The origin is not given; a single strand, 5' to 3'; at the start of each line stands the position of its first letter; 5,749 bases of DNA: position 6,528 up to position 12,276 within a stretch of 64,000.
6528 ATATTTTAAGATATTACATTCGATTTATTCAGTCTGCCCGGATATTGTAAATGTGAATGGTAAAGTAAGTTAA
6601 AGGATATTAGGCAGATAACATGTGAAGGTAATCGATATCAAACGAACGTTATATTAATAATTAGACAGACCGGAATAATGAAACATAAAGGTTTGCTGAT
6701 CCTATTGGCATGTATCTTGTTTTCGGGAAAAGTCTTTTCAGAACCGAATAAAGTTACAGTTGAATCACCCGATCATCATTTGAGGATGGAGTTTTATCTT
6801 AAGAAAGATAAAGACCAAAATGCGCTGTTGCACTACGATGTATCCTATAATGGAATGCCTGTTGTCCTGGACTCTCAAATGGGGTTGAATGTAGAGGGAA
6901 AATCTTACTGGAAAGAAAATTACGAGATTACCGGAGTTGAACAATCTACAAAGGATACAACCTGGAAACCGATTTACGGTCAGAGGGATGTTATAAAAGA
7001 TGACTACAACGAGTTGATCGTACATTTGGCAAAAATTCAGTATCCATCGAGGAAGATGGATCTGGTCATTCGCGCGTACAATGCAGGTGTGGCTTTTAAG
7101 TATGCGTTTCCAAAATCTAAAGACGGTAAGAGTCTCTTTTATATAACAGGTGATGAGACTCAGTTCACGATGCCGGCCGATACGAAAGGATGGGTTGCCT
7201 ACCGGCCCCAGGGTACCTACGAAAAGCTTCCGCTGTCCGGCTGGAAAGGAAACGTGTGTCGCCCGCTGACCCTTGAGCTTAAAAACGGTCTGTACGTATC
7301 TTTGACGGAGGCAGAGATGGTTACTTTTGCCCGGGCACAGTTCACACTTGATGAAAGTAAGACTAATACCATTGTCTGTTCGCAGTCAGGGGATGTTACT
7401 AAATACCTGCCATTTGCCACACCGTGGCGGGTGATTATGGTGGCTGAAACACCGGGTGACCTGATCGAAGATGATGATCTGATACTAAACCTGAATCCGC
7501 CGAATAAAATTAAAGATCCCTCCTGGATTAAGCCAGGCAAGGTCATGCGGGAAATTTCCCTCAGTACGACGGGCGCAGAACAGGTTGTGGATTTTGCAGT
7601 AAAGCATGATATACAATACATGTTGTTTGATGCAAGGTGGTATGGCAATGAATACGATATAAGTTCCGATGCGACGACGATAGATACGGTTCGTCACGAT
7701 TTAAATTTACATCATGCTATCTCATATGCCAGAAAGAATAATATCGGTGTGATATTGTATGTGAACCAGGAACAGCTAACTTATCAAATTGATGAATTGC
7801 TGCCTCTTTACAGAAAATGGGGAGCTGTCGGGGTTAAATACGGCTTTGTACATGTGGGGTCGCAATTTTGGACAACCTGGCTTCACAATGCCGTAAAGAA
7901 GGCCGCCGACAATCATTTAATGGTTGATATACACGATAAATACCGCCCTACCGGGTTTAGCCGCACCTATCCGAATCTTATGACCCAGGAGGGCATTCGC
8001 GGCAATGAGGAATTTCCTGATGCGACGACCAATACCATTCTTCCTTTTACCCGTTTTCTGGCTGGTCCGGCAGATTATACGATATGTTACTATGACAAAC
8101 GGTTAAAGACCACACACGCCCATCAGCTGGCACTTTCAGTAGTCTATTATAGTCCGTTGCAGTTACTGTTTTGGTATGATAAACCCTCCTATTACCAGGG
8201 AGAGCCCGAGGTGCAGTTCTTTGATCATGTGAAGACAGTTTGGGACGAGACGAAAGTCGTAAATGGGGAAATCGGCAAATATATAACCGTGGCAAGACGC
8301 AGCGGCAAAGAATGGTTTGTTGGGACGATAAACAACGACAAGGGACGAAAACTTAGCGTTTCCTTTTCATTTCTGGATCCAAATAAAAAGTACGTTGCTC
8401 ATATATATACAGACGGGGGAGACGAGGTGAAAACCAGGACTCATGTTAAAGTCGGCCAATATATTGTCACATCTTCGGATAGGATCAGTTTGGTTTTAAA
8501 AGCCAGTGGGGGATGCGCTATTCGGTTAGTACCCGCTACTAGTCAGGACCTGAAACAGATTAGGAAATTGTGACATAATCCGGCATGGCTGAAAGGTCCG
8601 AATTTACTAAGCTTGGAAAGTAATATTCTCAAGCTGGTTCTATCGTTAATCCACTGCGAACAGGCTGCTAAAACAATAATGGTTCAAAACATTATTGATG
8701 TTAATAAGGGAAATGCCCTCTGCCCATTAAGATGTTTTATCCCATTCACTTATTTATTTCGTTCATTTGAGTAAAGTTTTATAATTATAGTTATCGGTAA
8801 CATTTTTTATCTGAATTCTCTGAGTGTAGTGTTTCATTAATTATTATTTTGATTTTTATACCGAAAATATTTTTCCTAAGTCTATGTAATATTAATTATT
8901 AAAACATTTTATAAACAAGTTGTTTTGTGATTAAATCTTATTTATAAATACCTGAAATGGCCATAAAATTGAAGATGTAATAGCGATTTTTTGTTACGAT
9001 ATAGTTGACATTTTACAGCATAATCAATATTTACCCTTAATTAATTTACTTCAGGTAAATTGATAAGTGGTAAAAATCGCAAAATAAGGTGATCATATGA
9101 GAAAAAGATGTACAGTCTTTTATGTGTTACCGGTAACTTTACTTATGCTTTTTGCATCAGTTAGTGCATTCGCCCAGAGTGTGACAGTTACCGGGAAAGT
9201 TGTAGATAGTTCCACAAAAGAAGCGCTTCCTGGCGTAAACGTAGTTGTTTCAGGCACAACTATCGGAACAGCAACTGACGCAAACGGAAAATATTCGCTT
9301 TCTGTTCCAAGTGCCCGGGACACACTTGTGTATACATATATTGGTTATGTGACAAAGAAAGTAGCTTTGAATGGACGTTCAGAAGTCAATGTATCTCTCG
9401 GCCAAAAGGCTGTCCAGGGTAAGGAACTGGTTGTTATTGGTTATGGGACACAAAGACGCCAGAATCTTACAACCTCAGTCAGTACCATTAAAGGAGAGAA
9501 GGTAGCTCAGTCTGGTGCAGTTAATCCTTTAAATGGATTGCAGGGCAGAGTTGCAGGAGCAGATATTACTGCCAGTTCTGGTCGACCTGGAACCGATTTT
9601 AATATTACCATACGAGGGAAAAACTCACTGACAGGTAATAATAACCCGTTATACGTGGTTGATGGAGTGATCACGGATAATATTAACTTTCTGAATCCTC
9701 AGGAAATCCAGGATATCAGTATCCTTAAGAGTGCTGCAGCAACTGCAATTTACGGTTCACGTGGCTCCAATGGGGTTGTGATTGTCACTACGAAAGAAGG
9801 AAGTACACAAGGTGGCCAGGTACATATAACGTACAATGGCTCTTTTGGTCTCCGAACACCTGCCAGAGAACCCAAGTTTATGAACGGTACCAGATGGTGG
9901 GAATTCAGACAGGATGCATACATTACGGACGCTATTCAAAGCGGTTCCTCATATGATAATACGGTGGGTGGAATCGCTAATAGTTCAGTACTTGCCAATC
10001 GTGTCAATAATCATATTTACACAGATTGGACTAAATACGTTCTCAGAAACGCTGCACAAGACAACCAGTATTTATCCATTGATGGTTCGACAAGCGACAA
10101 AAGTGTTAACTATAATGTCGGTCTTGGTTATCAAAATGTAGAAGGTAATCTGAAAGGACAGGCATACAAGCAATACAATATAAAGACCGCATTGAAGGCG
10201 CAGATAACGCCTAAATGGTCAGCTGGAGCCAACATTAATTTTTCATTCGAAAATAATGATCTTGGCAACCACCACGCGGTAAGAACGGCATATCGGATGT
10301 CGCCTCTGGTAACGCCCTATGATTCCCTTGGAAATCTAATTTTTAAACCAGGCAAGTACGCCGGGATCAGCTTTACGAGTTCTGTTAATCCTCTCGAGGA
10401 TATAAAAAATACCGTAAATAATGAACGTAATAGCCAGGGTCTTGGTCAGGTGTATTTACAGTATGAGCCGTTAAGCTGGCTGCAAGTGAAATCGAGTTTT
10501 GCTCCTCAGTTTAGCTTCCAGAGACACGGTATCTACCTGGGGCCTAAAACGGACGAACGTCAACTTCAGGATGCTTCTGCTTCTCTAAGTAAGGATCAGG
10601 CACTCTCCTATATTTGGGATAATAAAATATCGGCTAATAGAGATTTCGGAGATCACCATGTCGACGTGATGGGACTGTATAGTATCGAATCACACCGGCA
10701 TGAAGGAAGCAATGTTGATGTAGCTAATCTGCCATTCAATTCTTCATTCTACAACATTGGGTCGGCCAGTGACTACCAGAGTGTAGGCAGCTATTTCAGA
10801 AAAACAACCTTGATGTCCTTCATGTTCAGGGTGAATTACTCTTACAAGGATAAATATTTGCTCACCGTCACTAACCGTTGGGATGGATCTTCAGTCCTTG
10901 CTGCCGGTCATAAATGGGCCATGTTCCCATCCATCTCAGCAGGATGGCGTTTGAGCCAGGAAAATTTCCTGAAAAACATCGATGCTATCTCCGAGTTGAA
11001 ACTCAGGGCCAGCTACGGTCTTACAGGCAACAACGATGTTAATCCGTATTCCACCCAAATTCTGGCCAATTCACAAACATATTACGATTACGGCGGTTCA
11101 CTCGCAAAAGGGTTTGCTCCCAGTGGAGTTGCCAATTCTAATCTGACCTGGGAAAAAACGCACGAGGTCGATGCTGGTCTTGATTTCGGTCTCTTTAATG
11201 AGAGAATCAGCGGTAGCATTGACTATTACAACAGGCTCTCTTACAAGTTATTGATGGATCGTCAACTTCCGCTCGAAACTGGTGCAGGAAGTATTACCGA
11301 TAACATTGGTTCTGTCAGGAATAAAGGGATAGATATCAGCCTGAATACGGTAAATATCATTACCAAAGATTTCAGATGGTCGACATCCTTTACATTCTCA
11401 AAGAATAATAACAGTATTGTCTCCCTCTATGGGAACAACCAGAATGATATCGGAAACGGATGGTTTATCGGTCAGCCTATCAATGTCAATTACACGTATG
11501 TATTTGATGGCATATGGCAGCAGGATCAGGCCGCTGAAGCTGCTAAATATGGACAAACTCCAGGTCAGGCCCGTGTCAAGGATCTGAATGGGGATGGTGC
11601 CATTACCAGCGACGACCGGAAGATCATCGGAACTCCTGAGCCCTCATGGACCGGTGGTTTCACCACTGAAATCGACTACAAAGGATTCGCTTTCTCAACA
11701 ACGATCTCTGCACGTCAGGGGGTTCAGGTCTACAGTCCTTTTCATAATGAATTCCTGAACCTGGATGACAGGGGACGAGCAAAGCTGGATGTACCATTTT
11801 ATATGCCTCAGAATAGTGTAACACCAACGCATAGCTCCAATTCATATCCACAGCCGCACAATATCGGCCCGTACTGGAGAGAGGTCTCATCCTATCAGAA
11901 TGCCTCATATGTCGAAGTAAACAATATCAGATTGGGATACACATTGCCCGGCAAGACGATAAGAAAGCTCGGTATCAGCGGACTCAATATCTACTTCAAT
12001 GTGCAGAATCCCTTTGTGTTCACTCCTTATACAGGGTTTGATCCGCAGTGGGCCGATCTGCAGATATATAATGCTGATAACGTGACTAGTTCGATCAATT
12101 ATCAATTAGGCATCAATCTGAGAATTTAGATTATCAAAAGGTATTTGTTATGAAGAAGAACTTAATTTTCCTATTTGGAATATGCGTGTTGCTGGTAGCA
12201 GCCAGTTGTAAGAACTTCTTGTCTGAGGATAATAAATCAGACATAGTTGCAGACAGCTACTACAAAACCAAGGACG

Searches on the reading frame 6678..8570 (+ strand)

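Call 21: search_protein_families(library=pfam, proteins=[window:6678-8570:+], max_evalue=0.0001)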
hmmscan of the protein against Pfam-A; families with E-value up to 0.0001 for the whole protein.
window:6678-8570:+ (631 aa): 3 families
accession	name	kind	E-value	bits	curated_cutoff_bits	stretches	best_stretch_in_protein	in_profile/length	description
PF10566.15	Glyco_hydro_97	-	3.2e-54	184.6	32.5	1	292-518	28-274/275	Glycoside hydrolase 97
PF14508.12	GH97_N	-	3.6e-54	184.1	25.3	1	28-275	1-229/229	Glycosyl-hydrolase 97 N-terminal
PF14509.12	GH97_C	-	5.8e-32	110.3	25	1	521-617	1-96/97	Glycosyl-hydrolase 97 C-terminal, oligomerisation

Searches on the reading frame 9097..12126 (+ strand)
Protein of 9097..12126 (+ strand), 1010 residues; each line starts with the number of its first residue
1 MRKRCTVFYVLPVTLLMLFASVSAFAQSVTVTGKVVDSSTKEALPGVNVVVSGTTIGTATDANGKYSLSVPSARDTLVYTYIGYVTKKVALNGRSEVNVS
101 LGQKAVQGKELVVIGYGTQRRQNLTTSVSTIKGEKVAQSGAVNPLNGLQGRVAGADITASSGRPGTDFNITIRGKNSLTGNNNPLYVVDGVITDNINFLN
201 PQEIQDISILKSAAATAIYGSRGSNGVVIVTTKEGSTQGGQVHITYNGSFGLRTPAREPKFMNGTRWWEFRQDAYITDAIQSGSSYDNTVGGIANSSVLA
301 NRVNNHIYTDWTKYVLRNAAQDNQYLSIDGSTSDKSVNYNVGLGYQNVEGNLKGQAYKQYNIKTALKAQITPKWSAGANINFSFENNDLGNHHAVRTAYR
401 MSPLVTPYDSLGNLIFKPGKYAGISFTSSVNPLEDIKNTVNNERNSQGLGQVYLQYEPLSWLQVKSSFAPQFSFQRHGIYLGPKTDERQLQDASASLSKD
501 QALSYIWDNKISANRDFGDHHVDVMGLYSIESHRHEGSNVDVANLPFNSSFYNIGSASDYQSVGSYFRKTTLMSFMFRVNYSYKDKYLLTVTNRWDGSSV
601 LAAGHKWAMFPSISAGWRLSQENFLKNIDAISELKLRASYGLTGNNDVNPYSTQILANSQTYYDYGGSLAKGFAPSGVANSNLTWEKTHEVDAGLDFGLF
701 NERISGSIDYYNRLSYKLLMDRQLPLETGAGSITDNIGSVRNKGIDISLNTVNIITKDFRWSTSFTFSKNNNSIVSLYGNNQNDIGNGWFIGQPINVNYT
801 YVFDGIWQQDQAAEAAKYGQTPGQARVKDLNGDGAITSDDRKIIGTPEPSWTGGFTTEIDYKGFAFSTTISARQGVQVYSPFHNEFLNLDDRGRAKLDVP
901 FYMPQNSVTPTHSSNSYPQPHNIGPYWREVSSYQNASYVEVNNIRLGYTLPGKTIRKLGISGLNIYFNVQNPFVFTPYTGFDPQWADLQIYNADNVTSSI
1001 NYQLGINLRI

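Call 21: search_protein_families(library=pfam, proteins=[window:9097-12126:+], max_evalue=0.0001)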
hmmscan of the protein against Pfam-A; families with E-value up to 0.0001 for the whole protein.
window:9097-12126:+ (1010 aa): 3 families
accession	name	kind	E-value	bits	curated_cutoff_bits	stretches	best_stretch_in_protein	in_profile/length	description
PF13715.12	CarbopepD_reg_2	-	6.9e-20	71.3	32.2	1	31-113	1-88/88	CarboxypepD_reg-like domain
PF07715.20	Plug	-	1.7e-14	54.7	23.9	1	122-227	3-107/107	TonB-dependent Receptor Plug Domain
PF13620.12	CarboxypepD_reg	-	8.1e-11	42.6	32.3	1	30-101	1-71/82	Carboxypeptidase regulatory-like domain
